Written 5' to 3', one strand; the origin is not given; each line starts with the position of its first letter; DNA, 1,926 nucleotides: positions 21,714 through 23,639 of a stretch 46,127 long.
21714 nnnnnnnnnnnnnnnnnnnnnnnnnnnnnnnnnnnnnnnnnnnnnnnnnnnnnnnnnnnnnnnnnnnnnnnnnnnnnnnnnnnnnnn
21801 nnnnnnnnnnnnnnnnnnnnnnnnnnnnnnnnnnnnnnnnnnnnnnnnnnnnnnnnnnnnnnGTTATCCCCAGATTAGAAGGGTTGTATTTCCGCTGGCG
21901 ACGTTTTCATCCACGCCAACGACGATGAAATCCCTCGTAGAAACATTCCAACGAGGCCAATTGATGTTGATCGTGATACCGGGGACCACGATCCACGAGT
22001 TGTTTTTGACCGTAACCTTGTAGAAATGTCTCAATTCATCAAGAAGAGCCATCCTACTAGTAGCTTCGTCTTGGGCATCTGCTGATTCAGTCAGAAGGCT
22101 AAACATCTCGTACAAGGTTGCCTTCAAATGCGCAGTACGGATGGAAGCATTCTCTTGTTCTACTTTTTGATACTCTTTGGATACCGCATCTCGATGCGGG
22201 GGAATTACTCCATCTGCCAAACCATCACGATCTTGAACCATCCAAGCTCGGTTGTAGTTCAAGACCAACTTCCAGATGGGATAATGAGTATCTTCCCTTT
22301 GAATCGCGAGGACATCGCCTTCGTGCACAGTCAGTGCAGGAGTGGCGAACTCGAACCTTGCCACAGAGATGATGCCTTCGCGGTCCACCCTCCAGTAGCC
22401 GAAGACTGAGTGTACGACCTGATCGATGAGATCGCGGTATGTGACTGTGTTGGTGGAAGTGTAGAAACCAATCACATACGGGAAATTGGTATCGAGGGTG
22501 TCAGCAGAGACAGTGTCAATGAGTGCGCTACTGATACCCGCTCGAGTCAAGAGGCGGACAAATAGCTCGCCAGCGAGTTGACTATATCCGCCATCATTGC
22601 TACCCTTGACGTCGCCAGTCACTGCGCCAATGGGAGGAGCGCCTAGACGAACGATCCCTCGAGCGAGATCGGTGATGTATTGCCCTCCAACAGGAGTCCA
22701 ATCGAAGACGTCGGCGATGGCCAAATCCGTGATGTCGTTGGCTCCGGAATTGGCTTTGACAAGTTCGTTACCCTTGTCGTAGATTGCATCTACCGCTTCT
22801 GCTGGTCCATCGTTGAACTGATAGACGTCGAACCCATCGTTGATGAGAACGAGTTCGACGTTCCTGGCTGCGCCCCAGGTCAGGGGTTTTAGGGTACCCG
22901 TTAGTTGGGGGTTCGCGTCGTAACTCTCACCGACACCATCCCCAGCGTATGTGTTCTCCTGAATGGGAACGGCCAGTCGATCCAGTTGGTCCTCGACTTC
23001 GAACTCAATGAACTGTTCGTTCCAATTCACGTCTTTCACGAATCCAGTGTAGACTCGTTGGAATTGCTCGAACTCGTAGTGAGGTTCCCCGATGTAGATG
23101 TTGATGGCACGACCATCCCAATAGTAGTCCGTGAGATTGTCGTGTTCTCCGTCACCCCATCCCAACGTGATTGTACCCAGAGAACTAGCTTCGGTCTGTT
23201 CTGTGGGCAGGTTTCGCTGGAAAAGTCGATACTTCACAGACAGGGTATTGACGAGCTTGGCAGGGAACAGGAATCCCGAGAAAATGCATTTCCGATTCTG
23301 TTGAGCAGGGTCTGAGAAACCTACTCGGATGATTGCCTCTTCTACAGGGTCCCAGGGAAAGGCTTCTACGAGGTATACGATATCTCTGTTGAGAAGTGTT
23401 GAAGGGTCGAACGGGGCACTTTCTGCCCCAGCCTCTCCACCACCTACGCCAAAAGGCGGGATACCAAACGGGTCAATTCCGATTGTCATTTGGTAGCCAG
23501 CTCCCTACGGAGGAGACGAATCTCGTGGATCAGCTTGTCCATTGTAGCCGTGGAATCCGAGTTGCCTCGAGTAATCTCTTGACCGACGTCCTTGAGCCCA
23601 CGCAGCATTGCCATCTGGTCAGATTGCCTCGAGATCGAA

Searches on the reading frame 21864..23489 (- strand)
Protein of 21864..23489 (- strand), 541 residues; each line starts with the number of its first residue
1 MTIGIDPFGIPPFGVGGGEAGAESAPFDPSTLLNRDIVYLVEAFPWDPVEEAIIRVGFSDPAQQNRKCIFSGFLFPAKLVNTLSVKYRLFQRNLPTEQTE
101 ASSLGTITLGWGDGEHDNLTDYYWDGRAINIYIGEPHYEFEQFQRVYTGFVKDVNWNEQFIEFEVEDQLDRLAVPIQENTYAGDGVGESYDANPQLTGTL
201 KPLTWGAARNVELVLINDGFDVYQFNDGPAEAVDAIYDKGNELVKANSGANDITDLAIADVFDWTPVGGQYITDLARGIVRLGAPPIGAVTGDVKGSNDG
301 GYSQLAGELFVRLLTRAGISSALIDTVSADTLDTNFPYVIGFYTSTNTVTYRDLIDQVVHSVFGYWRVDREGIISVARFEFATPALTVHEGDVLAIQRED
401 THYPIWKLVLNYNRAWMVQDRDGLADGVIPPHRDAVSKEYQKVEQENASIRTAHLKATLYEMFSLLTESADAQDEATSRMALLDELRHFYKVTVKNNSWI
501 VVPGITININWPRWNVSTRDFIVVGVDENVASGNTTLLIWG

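Call 37: search_protein_families(library=phrogs, proteins=[window:21864-23489:-], max_evalue=0.001)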
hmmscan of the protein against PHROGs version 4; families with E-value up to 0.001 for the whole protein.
window:21864-23489:- (541 aa): 2 families
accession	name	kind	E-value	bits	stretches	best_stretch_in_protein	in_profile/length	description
phrog_8917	-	unknown function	1.1e-84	286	1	1-541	50-609/613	-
phrog_31539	-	unknown function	9.8e-11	41.6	1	104-335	66-292/899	-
